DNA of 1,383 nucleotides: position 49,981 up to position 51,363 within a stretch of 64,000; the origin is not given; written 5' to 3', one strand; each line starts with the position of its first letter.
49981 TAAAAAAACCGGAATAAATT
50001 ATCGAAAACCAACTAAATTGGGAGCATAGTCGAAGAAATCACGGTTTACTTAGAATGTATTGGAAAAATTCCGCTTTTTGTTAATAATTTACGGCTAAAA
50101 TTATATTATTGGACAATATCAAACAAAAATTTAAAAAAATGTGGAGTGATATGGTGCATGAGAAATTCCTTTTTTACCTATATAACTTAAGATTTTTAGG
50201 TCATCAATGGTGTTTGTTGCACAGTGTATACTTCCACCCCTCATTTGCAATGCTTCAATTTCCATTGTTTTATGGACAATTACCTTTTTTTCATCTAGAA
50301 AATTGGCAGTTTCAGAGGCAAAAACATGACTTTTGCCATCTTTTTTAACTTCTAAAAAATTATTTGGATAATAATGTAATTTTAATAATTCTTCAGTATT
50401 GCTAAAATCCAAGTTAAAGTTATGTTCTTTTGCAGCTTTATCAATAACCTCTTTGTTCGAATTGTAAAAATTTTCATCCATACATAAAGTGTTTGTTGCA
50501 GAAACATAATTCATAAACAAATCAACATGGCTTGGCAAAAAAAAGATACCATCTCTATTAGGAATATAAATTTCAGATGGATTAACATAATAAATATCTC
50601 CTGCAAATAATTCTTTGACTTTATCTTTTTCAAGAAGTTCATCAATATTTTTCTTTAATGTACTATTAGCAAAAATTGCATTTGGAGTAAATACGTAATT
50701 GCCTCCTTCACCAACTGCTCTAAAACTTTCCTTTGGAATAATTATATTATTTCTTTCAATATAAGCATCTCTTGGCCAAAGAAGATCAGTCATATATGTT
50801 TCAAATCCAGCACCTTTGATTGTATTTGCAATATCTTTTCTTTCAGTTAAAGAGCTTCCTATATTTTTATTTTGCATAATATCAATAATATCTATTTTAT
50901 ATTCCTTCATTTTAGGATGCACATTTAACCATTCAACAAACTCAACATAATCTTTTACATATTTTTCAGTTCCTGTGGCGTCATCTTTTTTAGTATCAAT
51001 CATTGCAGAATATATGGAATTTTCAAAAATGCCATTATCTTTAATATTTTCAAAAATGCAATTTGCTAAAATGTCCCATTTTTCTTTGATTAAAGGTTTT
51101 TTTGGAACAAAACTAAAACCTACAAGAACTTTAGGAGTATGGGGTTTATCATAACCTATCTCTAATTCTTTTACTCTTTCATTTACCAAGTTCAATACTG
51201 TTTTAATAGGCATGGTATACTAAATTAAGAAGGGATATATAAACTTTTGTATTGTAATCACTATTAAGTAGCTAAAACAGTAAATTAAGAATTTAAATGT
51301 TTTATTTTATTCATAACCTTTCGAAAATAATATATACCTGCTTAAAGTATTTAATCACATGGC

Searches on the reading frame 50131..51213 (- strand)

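Call 7: search_protein_families(library=pfam, proteins=[window:50131-51213:-], max_evalue=0.01)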
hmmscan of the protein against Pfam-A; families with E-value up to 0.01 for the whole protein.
window:50131-51213:- (360 aa): 1 family
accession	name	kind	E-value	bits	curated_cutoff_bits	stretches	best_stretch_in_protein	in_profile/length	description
PF12200.13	DUF3597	-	0.0048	17.8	29.8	0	97-134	60-97/127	Domain of unknown function (DUF3597)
